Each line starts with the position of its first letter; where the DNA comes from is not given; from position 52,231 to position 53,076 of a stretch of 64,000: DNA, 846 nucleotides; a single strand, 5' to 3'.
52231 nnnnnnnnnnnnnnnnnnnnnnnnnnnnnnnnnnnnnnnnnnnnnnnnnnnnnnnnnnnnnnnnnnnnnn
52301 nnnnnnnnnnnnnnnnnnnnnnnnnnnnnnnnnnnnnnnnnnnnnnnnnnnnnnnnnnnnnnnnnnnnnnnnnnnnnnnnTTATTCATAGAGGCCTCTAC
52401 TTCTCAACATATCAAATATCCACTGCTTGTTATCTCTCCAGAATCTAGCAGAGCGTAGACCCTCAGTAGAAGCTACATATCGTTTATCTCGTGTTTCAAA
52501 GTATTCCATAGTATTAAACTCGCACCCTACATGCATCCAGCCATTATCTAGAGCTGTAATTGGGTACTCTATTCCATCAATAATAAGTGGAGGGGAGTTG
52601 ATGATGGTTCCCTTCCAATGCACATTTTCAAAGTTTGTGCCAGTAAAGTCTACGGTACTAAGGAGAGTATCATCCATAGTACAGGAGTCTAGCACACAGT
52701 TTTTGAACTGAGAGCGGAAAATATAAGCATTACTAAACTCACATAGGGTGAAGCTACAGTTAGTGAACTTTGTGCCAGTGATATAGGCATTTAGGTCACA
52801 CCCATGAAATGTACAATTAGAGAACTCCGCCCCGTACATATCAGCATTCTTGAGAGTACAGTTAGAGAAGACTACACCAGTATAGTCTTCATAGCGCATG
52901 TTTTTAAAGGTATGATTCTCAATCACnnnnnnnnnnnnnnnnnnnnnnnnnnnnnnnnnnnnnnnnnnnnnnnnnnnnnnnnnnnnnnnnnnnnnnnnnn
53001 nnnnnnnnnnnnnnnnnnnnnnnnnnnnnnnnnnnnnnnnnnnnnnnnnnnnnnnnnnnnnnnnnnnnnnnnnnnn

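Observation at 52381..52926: Pentapeptide-repeat protein (candidate DNA mimic or gyrase-protecting or anti-restriction factor)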

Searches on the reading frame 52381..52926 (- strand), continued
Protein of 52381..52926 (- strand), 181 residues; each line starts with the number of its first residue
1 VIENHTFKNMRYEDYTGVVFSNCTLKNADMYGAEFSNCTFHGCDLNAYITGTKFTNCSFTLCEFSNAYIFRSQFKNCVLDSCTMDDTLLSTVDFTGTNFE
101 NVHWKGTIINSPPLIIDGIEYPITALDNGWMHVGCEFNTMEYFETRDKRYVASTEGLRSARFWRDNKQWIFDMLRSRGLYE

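Call 26: predict_structure(alignment_id=A1)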
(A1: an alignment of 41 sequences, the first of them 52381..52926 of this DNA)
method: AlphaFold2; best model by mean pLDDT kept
length: 181 residues; sequences in the alignment: 41
mean_pLDDT: 93.1   pTM: 0.83
mean pLDDT of the five models: 93.1, 92.2, 92.2, 91.7, 89.7
residues with pLDDT >= 90: 138; 70-90: 43; 50-70: 0; < 50: 0
segments of 3 or more residues with pLDDT < 50: none
pLDDT, mean of each block of 10 residues (from residue 1): 95 98 97 98 98 98 97 98 93 95 94 84 90 89 87 83 91 92 82
secondary structure, 60 per line:
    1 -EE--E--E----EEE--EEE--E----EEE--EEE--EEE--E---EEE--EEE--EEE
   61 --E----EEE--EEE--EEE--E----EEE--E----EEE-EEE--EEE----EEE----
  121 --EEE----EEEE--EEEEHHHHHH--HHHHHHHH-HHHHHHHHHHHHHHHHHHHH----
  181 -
elements in order: E14-16 E19-21 E29-31 E34-36 E39-41 E48-50 E53-55 E58-60 E68-70 E73-75 E78-80 E88-90 E98-100 E102-104 E107-109 E114-116 E123-125 E130-133 E136-139 H140-145 H148-155 H157-176

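Call 32: fold_search(model_id=the predicted structure, library=pdb)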
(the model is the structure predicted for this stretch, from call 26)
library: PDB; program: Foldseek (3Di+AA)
matches with E <= 10: 288; with E <= 0.001: 52
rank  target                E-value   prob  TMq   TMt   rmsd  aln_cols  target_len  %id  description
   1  2f3l                  6.7e-06  1.00  0.27  0.36  10.5       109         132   16  Crystal Structure of a Lumenal Rfr-domain protein (Contig83.1_1_243_746) from Cyanothece sp. 51142 at 2.1 Angstrom resol (released 2006-11-07)
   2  2xt4_A                1.5e-05  1.00  0.20  0.20  12.5       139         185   15  Structure of the pentapeptide repeat protein AlbG, a resistance factor for the topoisomerase poison albicidin. (released 2010-10-13)
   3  6fls_D                2.1e-05  1.00  0.28  0.23   7.2       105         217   20  Pentapeptide repeat family protein from Clostridium botulinum (released 2018-08-15)
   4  2xtw_C                2.2e-05  1.00  0.28  0.25  11.4       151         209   17  Structure of QnrB1 (Full length), a plasmid-mediated fluoroquinolone resistance protein (released 2010-10-20)
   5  2g0y                  2.3e-05  1.00  0.52  0.70   1.2       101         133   20  Crystal Structure of a Lumenal Pentapeptide Repeat Protein from Cyanothece sp 51142 at 2.3 Angstrom Resolution. Tetragon (released 2006-11-07)
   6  2xtx_B                2.5e-05  1.00  0.26  0.23  12.5       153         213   17  Structure of QnrB1 (M102R-Trypsin Treated), a plasmid-mediated fluoroquinolone resistance protein (released 2010-10-20)
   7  2xtw_D                2.6e-05  1.00  0.26  0.23  11.8       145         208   16  Structure of QnrB1 (Full length), a plasmid-mediated fluoroquinolone resistance protein (released 2010-10-20)
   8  2xt2_A                3.1e-05  1.00  0.21  0.19  12.7       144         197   12  Structure of the pentapeptide repeat protein AlbG, a resistance factor for the topoisomerase poison albicidin. (released 2010-10-13)
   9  2xt4_B                3.4e-05  1.00  0.41  0.39   3.4        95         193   24  Structure of the pentapeptide repeat protein AlbG, a resistance factor for the topoisomerase poison albicidin. (released 2010-10-13)
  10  2bm6                  3.6e-05  1.00  0.25  0.25  12.0       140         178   14  The Structure of MfpA (Rv3361c, C2221 Crystal form). The Pentapeptide Repeat Protein from Mycobacterium tuberculosis Fol (released 2005-06-07)
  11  2xtx_A                3.8e-05  1.00  0.31  0.28   8.4       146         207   14  Structure of QnrB1 (M102R-Trypsin Treated), a plasmid-mediated fluoroquinolone resistance protein (released 2010-10-20)
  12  6zt4_A                4.0e-05  0.99  0.22  0.22   9.5       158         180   16  Pentapeptide repeat protein MfpA from Mycobacterium smegmatis (released 2021-03-03)
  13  5dn0                  5.3e-05  1.00  0.35  0.29   7.8       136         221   15  t1555 loop variant (released 2016-08-31)
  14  2xty_A                5.6e-05  1.00  0.42  0.36   9.9       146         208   19  Structure of QnrB1 (R167E-Trypsin Treated), a plasmid-mediated fluoroquinolone resistance protein (released 2010-10-27)
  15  2bm4_B                7.0e-05  1.00  0.23  0.23  12.5       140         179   16  The Structure of MfpA (Rv3361c, C2 Crystal form). The Pentapeptide Repeat Protein from Mycobacterium tuberculosis Fold (released 2005-06-07)
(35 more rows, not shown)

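Call 47: search_protein_families(library=pfam, alignment_id=A4, max_evalue=0.01)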
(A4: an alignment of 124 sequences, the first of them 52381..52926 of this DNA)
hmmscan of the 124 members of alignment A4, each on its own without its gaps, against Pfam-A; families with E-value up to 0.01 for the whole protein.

A. member 1, window:52381-52926:- (181 aa): 5 families
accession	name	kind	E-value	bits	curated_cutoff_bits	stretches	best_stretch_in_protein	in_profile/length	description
PF13599.13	Pentapeptide_4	-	4e-14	52.9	38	2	50-107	4-61/78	Pentapeptide repeat region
PF00805.28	Pentapeptide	-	4.6e-14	52.1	20.2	2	16-46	4-34/40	Pentapeptide repeats (8 copies)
PF13576.12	Pentapeptide_3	-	1.4e-11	44.9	27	2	15-46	12-45/48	Pentapeptide repeats (9 copies)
PF23894.2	LD_SV2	-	8.9e-06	26.4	29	1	52-103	40-91/92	SV2A/B/C luminal domain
PF13229.12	Beta_helix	-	0.00027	21.1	25.9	1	2-98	13-124/158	Right handed beta helix region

B. families by the number of members that match (of 124 scanned): 18 families
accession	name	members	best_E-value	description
PF00805.28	Pentapeptide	86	8.5e-57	Pentapeptide repeats (8 copies)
PF13599.13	Pentapeptide_4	59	7.6e-18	Pentapeptide repeat region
PF13576.12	Pentapeptide_3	59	1.1e-17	Pentapeptide repeats (9 copies)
PF18836.7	B_solenoid_ydck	15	2.5e-23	YdcK Beta solenoid repeat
PF25296.1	Decapeptide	11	1.8e-05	Decapeptide repeat region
PF23894.2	LD_SV2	6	1.2e-06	SV2A/B/C luminal domain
PF04519.19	Bactofilin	5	2.4e-06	Polymer-forming cytoskeletal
PF00132.30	Hexapep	4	1.1e-08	Bacterial transferase hexapeptide (six repeats)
PF23987.1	Phage_holin_10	1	2.7e-07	Bacteriophage holin Pam3 gp28 family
PF25084.1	LbH_EIF2B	1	2.2e-05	EIF2B subunit epsilon LbH domain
PF13229.12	Beta_helix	1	0.00027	Right handed beta helix region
PF05264.16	CfAFP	1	0.0019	Choristoneura fumiferana antifreeze protein (CfAFP)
PF19923.4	DUF6386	1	0.0042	Family of unknown function (DUF6386)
PF20812.2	PM2_P3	1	0.0043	Bacteriophage PM2, Viral membrane protein P3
PF11389.14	Porin_OmpL1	1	0.0046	Leptospira porin protein OmpL1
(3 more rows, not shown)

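Call 72: search_protein_families(library=padloc, proteins=[window:52381-52926:-], max_evalue=0.01)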
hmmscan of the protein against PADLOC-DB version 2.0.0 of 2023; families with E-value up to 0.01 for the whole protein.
window:52381-52926:- (181 aa): 0 families

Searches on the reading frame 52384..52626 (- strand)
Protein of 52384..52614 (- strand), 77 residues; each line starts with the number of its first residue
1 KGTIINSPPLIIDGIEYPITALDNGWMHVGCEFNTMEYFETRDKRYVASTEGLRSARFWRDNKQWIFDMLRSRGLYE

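Call 12: search_protein_families(library=pfam, proteins=[window:52384-52614:-], max_evalue=10)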
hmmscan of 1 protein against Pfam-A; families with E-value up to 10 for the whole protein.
window:52384-52614:- (77 aa): 0 families

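Call 41: predict_structure(alignment_id=A3)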
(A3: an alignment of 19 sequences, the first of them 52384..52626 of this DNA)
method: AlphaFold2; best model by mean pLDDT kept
length: 81 residues; sequences in the alignment: 19
mean_pLDDT: 81.6   pTM: 0.71
mean pLDDT of the five models: 81.6, 76.5, 74.2, 71.9, 66.9
residues with pLDDT >= 90: 19; 70-90: 44; 50-70: 18; < 50: 0
segments of 3 or more residues with pLDDT < 50: none
pLDDT, mean of each block of 10 residues (from residue 1): 66 85 89 88 77 65 89 93 84
secondary structure, 60 per line:
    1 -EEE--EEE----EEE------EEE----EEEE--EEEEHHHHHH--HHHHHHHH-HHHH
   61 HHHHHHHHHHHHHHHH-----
elements in order: E2-4 E7-9 E14-16 E23-25 E30-33 E36-39 H40-45 H48-55 H57-76

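Call 42: search_protein_representatives(alignment_id=A3)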
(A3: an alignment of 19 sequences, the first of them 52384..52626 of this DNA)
Query: 19 sequences, 83 profile positions. Proteins with E-value up to 0.001 (for the whole library): 187; up to 1e-10: 9; up to 1e-30: 2. The best 150 are listed.
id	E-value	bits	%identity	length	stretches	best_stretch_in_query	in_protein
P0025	4.6e-46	170.9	-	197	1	1-82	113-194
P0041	1.5e-35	137.2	-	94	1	1-81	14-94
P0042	6.2e-24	99.9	-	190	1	2-75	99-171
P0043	1.1e-23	99.2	-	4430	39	12-29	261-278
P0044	2.2e-18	82.1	-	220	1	1-79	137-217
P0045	1.2e-12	63.8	-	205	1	12-80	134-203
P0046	2.8e-11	59.4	-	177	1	3-76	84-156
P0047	2.9e-11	59.3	-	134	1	4-78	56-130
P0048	1.0e-10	57.6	-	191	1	3-78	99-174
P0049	5.2e-10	55.3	-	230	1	3-75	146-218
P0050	2.0e-09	53.5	-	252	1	3-72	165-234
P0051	6.0e-09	51.9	-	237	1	3-72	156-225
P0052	8.5e-09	51.4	-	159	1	3-76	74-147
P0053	1.1e-08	51.0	-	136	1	3-73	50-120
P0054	1.3e-08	50.9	-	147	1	6-76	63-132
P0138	2.8e-05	40.2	-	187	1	12-77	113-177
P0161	8.0e-05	38.7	-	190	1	21-71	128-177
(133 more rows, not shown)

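Call 54: fold_search(model_id=the predicted structure, library=viral)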
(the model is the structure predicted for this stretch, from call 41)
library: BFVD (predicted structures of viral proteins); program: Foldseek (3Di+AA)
matches with E <= 10: 292; with E <= 0.001: 2
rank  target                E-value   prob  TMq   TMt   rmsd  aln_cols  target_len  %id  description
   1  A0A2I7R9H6            5.2e-04  1.00  0.73  0.48   4.5        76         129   17  (no name in the UniProt tables at hand)
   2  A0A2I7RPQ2            5.5e-04  1.00  0.74  0.37   3.5        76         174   17  (no name in the UniProt tables at hand)
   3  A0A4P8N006            2.1e-03  1.00  0.71  0.62   1.2        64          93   14  Pentapeptide [Rheinheimera phage vB_RspM_Barba4S]
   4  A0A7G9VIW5            3.2e-03  1.00  0.71  0.44   1.2        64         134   14  (no name in the UniProt tables at hand)
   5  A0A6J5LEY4            4.7e-03  1.00  0.70  0.34   1.3        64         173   22  Pentapeptide repeat [uncultured Caudovirales phage]
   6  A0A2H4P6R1            1.1e-02  1.00  0.60  0.20   2.2        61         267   16  Pentapeptide repeat protein [Pseudomonas phage tabernarius]
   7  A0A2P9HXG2            9.0e-02  1.00  0.52  0.67   1.0        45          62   18  (no name in the UniProt tables at hand)
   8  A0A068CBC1            9.5e-02  0.82  0.46  0.31   5.3        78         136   14  Pentapeptide repeat-containing protein [Listeria phage LMTA-57]
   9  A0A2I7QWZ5            1.1e-01  0.97  0.55  0.30   3.4        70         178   16  (no name in the UniProt tables at hand)
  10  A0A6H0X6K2            1.4e-01  0.99  0.52  0.72   1.7        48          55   21  Pentapeptide repeat-containing protein [Aeromonas phage PS]
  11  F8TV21                1.8e-01  0.72  0.49  0.43   4.2        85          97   15  (no name in the UniProt tables at hand)
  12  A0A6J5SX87            2.4e-01  0.75  0.47  0.36   4.2        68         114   18  Uncharacterized protein [uncultured Caudovirales phage]
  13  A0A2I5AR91            4.3e-01  0.33  0.35  0.39   7.8        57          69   12  Uncharacterized protein [Gluconobacter phage GC1]
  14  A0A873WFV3            5.9e-01  0.25  0.36  0.15   6.2        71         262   14  Uncharacterized protein [Klebsiella phage Miami]
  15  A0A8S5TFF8            7.6e-01  0.35  0.40  0.10   5.7        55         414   13  Uncharacterized protein [Phage sp. ctL4h4]
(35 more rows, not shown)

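Call 60: search_dna_similar(query=window:52384-52614:-, collection=phages, mode=protein, max_evalue=0.01, max_rows=40)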
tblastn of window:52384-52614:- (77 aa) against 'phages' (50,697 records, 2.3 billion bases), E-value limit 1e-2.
Records with a match: 5; places in all: 5; records where one place covers at least 80% of the query: 5.
Best place of each record, by identity: <60% 5.
By first word of the organism name: Caulobacter 3; Caudoviricetes 1; Bacteriophage 1.
By host as written in the record: - 2; Caulobacter vibrioides CB15 2; Caulobacter vibrioides 1.
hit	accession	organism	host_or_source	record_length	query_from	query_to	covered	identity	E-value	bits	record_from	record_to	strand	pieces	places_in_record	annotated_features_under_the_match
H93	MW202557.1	Caudoviricetes sp.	Manatee Spring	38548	4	71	88%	29.4%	1e-5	47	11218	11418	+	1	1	pentapeptide repeats containing protein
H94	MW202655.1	Bacteriophage sp.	Manatee Spring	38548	4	71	88%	29.4%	1e-5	47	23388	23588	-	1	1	pentapeptide repeats containing protein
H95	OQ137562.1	Caulobacter phage RapA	Caulobacter vibrioides CB15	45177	5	72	88%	26.5%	5e-5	45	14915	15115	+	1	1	RapA_gp021: pentapeptide repeat family protein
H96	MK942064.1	Caulobacter phage Jess A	Caulobacter vibrioides CB15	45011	5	72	88%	26.5%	6e-5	44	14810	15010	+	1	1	pentapeptide repeat protein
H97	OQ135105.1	Caulobacter phage BL94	Caulobacter vibrioides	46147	5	72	88%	26.5%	6e-5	44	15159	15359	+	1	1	BL94_gp020: pentapeptide repeat family protein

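Call 87: search_protein_families(library=phrogs, proteins=[window:52384-52614:-, P0138, P0161], max_evalue=0.001)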
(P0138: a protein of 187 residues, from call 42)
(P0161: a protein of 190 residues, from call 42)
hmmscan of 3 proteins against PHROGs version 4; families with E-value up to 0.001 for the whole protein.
window:52384-52614:- (77 aa): 0 families

P0138 (187 aa): 8 families
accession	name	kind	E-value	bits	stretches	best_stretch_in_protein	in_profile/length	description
phrog_5070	-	unknown function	1.3e-44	152.9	1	2-111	4-114/182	-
phrog_7964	-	unknown function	4.7e-44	151.3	1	2-111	27-137/269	-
phrog_20149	-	unknown function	9.4e-16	58.7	1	2-50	4-53/53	-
phrog_37032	-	unknown function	3.3e-10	40.8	1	102-164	17-80/110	-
phrog_20532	-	unknown function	1e-09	39.7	1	82-101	1-20/100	-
phrog_31567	-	unknown function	3.5e-09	37.8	1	97-184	62-147/151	-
phrog_36281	-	unknown function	3.7e-05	24.3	1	52-113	204-265/290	-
phrog_31248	-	unknown function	0.00039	21.3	1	48-117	86-155/200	-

P0161 (190 aa): 2 families
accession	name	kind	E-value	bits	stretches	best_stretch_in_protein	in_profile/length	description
phrog_31567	-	unknown function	1.6e-11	45.4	1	132-183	90-140/151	-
phrog_37032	-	unknown function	1.1e-07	32.7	1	127-175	36-85/110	-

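Call 89: find_related_loci(query=A3, collection=viral_contigs, flank=3000)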
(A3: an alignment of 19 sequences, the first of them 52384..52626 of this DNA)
Query A3 (81 aa) in viral_contigs; peptide patterns used: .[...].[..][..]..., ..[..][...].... (x = any residue, [..] = any of these).
163 stretches matched a pattern; 8 encode a relative of the query (tblastn E <= 1e-3); 8 distinct loci.
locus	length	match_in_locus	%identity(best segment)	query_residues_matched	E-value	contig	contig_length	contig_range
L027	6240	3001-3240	66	1-80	3e-37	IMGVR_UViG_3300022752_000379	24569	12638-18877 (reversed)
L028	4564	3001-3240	68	1-80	5e-37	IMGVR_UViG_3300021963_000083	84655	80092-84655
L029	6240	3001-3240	68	1-80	5e-37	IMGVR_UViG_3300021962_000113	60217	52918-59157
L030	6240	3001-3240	66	1-80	6e-37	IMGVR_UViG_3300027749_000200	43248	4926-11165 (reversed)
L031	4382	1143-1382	68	1-80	5e-37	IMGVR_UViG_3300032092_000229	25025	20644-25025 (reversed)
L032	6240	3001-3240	60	1-80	8e-32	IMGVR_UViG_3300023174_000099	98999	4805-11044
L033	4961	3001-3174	34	14-72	2e-10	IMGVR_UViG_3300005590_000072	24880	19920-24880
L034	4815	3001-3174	34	14-72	2e-10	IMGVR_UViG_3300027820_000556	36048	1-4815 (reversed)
